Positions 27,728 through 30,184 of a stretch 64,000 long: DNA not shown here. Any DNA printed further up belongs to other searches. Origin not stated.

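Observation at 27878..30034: Novel 718-aa secreted cysteine/lysine-rich protein inserted between virB10 and virB11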

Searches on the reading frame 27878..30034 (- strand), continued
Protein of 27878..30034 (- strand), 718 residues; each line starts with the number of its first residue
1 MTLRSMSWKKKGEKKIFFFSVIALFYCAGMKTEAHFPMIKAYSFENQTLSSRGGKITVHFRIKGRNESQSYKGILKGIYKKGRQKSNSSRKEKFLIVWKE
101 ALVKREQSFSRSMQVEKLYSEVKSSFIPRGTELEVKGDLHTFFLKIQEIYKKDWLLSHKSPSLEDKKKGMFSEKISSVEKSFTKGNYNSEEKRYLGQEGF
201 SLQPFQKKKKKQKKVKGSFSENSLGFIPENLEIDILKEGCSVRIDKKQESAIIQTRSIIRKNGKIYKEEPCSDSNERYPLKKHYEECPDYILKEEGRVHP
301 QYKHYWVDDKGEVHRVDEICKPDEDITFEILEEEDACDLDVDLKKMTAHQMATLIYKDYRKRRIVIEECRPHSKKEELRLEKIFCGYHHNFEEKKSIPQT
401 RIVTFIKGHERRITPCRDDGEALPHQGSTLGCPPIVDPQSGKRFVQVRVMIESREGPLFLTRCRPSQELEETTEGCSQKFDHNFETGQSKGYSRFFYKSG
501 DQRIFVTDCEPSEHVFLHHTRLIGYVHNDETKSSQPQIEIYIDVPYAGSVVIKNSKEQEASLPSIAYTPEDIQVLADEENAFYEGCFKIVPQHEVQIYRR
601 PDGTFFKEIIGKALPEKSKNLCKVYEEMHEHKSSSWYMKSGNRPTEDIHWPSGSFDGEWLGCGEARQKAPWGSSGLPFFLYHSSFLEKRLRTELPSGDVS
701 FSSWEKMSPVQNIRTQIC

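Call 32: search_dna_similar(query=P0105, collection=plasmids, mode=protein, max_evalue=0.00001, max_rows=40, rows=spread)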
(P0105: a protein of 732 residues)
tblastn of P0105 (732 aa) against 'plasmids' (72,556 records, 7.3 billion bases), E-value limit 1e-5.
Records with a match: 17; places in all: 22; records where one place covers at least 80% of the query: 3.
Best place of each record, by identity: <60% 17.
By first word of the organism name: Roseibium 6; Candidatus 3; Thalassospira 2; Microbulbifer 1; Magnetospirillum 1; Magnetospira 1; Nitrosospira 1; Desulfovibrio 1; Azospirillum 1.
By predicted mobility (MOB-suite, as given by PLSDB): non-mobilizable 12; mobilizable 4; conjugative 1.
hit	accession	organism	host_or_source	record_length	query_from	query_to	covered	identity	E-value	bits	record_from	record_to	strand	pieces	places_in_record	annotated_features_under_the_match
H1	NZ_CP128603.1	Roseibium aggregatum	cell culture,marine biofilms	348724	1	622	85%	41.0%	9e-55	457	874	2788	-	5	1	hypothetical protein (x3)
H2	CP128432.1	Microbulbifer sp. MKSA007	Smenospongia aurea,bacteria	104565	1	618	84%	37.6%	2e-125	529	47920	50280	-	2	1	hypothetical protein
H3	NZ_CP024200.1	Thalassospira marina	-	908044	4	652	89%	33.5%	9e-92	322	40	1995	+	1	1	hypothetical protein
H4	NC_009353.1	Magnetospirillum gryphiswaldense MSR-1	from the mud of the eutrophic river Ryck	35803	56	617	77%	37.5%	3e-100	346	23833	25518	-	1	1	hypothetical protein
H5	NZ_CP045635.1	Roseibium aggregatum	-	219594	243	729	67%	40.9%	7e-114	386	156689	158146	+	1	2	hypothetical protein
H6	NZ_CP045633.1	Roseibium aggregatum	-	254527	255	729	65%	41.6%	9e-115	389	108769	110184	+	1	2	hypothetical protein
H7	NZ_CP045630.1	Roseibium aggregatum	-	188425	255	729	65%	41.0%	2e-113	384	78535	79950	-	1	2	hypothetical protein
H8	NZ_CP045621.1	Roseibium aggregatum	-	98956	255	711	62%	41.7%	2e-112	382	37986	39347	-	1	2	hypothetical protein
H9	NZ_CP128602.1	Roseibium aggregatum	cell culture,marine biofilms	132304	255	729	65%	36.5%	7e-112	456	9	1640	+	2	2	none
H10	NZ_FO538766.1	Magnetospira sp. QH-2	-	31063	35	601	77%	29.4%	4e-67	248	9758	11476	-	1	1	hypothetical protein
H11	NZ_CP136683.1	Thalassospira lucentensis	Macrocystis pyrifera gametophyte,Whole ...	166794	220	616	54%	27.0%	3e-33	145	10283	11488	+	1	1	hypothetical protein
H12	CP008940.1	Candidatus Paracaedimonas acanthamoebae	Acanthamoeba polyphaga HN-3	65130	216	608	54%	26.3%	5e-29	132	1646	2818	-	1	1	hypothetical protein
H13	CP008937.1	Candidatus Paracaedimonas acanthamoebae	Acanthamoeba polyphaga HN-3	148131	216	608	54%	26.3%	5e-29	132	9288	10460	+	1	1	hypothetical protein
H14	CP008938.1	Candidatus Paracaedimonas acanthamoebae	Acanthamoeba polyphaga HN-3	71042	216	606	53%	26.3%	2e-34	149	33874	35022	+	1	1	hypothetical protein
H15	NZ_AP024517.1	Nitrosospira sp. NRS527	Oryza sativa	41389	118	514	54%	22.3%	4e-9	68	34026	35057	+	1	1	hypothetical protein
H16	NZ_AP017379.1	Desulfovibrio ferrophilus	-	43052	246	541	40%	25.0%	1e-13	83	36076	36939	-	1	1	hypothetical protein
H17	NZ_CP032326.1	Azospirillum argentinense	soil sample,Agricultural field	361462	303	539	32%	26.1%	2e-10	72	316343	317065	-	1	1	hypothetical protein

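Call 34: get_annotated_region(hit=H4, flank=9000)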
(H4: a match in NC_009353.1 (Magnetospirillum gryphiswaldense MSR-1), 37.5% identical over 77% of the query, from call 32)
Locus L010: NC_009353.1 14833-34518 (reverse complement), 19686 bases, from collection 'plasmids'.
description: Magnetospirillum gryphiswaldense MSR-1 plasmid pMSR-1, complete sequence
organism: Magnetospirillum gryphiswaldense MSR-1 (NCBI taxid 431944)
taxonomy: Bacteria; Pseudomonadota; Alphaproteobacteria; Rhodospirillales; Rhodospirillaceae; Magnetospirillum; Magnetospirillum gryphiswaldense; Magnetospirillum gryphiswaldense MSR-1
host: -; source: from the mud of the eutrophic river Ryck; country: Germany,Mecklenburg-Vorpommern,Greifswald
typing (MOB-suite, as given by PLSDB): non-mobilizable; replicon rep_cluster_1792; mating-pair formation MPF_T
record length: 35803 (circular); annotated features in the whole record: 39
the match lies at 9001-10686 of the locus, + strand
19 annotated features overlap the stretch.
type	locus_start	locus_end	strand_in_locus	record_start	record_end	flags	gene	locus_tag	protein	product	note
CDS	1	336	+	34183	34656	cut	-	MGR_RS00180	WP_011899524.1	hypothetical protein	-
CDS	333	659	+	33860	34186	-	-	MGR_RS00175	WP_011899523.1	hypothetical protein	-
CDS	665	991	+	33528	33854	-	-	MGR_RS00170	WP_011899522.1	hypothetical protein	-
CDS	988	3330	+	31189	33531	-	-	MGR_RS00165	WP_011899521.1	VirB4 family type IV secretion system protein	-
CDS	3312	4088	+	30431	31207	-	-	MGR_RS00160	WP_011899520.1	hypothetical protein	-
CDS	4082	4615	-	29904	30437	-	-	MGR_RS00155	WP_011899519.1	hypothetical protein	-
CDS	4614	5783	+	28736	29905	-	-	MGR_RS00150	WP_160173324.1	hypothetical protein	-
CDS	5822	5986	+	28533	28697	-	-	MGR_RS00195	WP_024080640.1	hypothetical protein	-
CDS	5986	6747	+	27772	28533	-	-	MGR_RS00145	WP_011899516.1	VirB8/TrbF family protein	-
CDS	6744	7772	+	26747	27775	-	-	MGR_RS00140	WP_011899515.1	TrbG/VirB9 family P-type conjugative transfer protein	-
CDS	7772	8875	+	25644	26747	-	-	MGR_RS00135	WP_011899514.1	TrbI/VirB10 family protein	-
CDS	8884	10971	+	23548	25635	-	-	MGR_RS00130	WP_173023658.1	hypothetical protein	-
CDS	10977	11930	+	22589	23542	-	-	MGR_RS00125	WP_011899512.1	CpaF/VirB11 family protein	-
CDS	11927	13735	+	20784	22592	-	-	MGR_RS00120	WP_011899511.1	type IV secretory system conjugative DNA transfer family protein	-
CDS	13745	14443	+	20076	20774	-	ssb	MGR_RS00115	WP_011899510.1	single-stranded DNA-binding protein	GO:0006310 - DNA recombination [Evidence IEA]; GO:0006281 - DNA repair [Evidence IEA]; GO:0006260 - DNA replication ...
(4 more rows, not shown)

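Call 35: get_annotated_region(hit=H14, flank=9000)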
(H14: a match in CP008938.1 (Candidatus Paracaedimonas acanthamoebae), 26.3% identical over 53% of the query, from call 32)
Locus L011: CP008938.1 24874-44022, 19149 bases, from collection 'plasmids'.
description: Candidatus Caedibacter acanthamoebae plasmid Plasmid_00002, complete sequence
organism: Candidatus Paracaedimonas acanthamoebae (NCBI taxid 244581)
taxonomy: Bacteria; Pseudomonadota; Alphaproteobacteria; Holosporales; Caedimonadaceae; Candidatus Paracaedimonas; Candidatus Paracaedimonas acanthamoebae
host: -; source: Acanthamoeba polyphaga HN-3; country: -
typing (MOB-suite, as given by PLSDB): mobilizable; replicon rep_cluster_1687; relaxase MOBQ
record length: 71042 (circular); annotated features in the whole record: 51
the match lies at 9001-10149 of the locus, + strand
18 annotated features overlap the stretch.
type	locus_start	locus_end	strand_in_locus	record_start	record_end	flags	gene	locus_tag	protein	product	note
CDS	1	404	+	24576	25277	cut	-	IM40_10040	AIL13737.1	hypothetical protein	-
CDS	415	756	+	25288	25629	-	-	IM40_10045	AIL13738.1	hypothetical protein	-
CDS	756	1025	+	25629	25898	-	-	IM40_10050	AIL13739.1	hypothetical protein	-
CDS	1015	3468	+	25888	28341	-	-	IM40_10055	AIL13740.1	hypothetical protein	-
CDS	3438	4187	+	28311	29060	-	-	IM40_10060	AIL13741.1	hypothetical protein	-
CDS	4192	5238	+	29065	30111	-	-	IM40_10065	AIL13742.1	hypothetical protein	-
CDS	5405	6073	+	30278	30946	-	-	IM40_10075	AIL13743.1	hypothetical protein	-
CDS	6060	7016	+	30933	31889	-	-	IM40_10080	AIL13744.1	hypothetical protein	-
CDS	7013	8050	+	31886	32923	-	-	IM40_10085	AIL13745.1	hypothetical protein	-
CDS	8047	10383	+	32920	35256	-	-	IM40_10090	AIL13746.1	hypothetical protein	-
CDS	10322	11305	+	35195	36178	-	-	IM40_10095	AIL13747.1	hypothetical protein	-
CDS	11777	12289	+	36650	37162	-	-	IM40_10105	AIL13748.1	hypothetical protein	-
CDS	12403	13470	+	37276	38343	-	-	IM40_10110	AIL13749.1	hypothetical protein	-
CDS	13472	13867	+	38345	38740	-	-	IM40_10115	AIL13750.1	hypothetical protein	-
CDS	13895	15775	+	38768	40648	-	-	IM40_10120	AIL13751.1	hypothetical protein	-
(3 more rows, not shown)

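Call 36: get_annotated_region(hit=H2, flank=9000)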
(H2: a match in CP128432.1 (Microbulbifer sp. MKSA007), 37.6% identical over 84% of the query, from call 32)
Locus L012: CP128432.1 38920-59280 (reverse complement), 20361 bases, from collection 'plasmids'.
description: Microbulbifer sp. MKSA007 plasmid p_2, complete sequence
organism: Microbulbifer sp. MKSA007 (NCBI taxid 3054776)
taxonomy: Bacteria; Pseudomonadota; Gammaproteobacteria; Cellvibrionales; Microbulbiferaceae; Microbulbifer; Microbulbifer sp. MKSA007
host: -; source: Smenospongia aurea,bacteria; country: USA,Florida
typing (MOB-suite, as given by PLSDB): non-mobilizable
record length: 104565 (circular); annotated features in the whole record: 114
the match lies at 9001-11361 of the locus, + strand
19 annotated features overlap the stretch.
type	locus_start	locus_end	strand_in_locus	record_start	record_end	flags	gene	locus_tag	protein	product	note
CDS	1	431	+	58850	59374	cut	-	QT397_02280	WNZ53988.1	hypothetical protein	-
CDS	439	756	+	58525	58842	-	-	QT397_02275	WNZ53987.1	TrbC/VirB2 family protein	-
CDS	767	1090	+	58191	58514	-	-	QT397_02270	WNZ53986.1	hypothetical protein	-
CDS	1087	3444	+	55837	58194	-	-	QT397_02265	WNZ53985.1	hypothetical protein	-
CDS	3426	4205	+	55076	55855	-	-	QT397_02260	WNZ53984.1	hypothetical protein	-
CDS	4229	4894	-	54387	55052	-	-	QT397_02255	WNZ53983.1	hypothetical protein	-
CDS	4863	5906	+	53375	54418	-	-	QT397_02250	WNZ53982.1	hypothetical protein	-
CDS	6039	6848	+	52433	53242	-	-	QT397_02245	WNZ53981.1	VirB8/TrbF family protein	-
CDS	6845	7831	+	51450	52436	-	-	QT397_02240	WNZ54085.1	TrbG/VirB9 family P-type conjugative transfer protein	-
CDS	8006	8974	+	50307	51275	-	-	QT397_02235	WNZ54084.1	TrbI/VirB10 family protein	-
CDS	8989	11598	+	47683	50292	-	-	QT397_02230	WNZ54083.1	hypothetical protein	-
CDS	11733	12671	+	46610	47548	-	-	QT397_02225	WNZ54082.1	ATPase, T2SS/T4P/T4SS family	-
CDS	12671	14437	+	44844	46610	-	-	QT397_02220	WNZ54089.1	type IV secretory system conjugative DNA transfer family protein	-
CDS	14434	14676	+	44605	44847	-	-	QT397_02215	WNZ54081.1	hypothetical protein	-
CDS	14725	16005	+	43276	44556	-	-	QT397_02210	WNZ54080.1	DUF5710 domain-containing protein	-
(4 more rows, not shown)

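Call 53: find_related_loci(query=A4, collection=genome_contigs, flank=7000)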
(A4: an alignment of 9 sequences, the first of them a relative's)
Query A4 (718 aa) in genome_contigs; peptide patterns used: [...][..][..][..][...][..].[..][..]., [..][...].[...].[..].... (x = any residue, [..] = any of these).
61 stretches matched a pattern; 7 encode a relative of the query (tblastn E <= 1e-3); 7 distinct loci.
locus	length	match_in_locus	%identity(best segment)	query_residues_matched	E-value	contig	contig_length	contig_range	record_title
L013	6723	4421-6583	61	1-718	0e+0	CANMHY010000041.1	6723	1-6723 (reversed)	MAG: Alphaproteobacteria bacterium isolate ZH-15may19-125 genome assembly, contig: ZH-15May19-c35498, whole genome shotg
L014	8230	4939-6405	54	228-718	1e-177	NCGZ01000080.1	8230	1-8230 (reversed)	MAG: Alphaproteobacteria bacterium 16-39-46 04302015_16_scaffold_1036, whole genome shotgun sequence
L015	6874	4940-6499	51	197-718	2e-175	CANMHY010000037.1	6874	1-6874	MAG: Alphaproteobacteria bacterium isolate ZH-15may19-125 genome assembly, contig: ZH-15May19-c34336, whole genome shotg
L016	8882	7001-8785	59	1-592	0e+0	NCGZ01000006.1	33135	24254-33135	MAG: Alphaproteobacteria bacterium 16-39-46 04302015_16_scaffold_368, whole genome shotgun sequence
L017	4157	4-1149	55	336-718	3e-149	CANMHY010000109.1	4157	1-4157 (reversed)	MAG: Alphaproteobacteria bacterium isolate ZH-15may19-125 genome assembly, contig: ZH-15May19-c70452, whole genome shotg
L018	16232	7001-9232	30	8-718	3e-95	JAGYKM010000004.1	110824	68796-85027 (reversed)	MAG: Alphaproteobacteria bacterium isolate M30B67 4, whole genome shotgun sequence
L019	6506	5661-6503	32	84-314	4e-24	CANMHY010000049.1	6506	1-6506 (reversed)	MAG: Alphaproteobacteria bacterium isolate ZH-15may19-125 genome assembly, contig: ZH-15May19-c37219, whole genome shotg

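Call 63: predict_structure(alignment_id=A2)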
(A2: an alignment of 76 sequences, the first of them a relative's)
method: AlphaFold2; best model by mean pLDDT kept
length: 718 residues; sequences in the alignment: 76
mean_pLDDT: 85.4   pTM: 0.47
mean pLDDT of the five models: 85.4, 85.0, 84.9, 84.8, 83.3
residues with pLDDT >= 90: 497; 70-90: 101; 50-70: 34; < 50: 86
segments of 3 or more residues with pLDDT < 50: 1-3, 29-32, 160-228, 644-651
pLDDT, mean of each block of 10 residues (from residue 1): 48 65 65 70 95 95 84 96 75 95 83 94 96 95 92 76 43 40 38 36 39 41 44 92 97 96 91 97 97 97 97 97 97 95 97 97 97 93 95 95 95 96 97 94 95 96 91 95 92 95 95 93 95 95 95 80 93 97 96 98 97 97 96 84 47 76 89 84 93 95 91 82
secondary structure, 60 per line:
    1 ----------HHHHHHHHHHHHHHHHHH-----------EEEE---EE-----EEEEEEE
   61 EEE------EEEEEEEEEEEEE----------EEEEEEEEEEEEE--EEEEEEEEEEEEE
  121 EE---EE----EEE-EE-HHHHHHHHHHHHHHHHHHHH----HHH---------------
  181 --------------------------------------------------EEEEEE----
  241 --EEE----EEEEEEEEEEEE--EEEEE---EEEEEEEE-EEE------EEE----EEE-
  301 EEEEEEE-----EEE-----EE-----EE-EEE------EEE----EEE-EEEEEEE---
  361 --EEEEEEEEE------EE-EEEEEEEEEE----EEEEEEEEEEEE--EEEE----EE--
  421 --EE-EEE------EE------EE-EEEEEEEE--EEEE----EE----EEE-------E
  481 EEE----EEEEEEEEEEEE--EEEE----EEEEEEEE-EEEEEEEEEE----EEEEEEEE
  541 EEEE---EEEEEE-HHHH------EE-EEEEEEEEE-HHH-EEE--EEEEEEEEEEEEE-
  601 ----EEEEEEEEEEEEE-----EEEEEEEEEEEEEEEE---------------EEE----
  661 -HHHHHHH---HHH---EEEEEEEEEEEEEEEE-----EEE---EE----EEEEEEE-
elements in order (helices of 4 or more, strands of 3 or more residues): H11-28 E40-43 E54-63 E70-82 E93-105 E108-122 E132-134 H139-158 E231-236 E243-245 E250-261 E264-268 E272-279 E281-283 E290-292 E297-299 E301-307 E313-315 E331-333 E340-342 E347-349 E351-357 E363-371 E381-390 E395-406 E409-412 E426-428 E446-453 E456-459 E470-472 E480-483 E488-499 E502-505 E510-517 E519-528 E533-544 E548-553 H555-558 E568-576 E582-584 E587-599 E605-617 E623-638 E654-656 H662-668 E678-693 E699-701 E711-717

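Call 76: search_solved_structures(query=A2, max_evalue=10)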
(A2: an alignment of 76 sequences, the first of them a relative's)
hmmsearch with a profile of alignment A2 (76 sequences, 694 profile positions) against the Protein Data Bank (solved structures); distinct sequences matched with E-value up to 10: 3.
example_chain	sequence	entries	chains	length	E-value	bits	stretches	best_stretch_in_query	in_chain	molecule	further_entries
9rsv_A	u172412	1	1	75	1.5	10.3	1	32-99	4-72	Os03g0111400 protein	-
1q6h_A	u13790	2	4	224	8.1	7.9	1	120-183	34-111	FKBP-type peptidyl-prolyl cis-trans isomerase fkpA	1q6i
4v8p_BT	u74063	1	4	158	9.5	7.7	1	93-177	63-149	RPL24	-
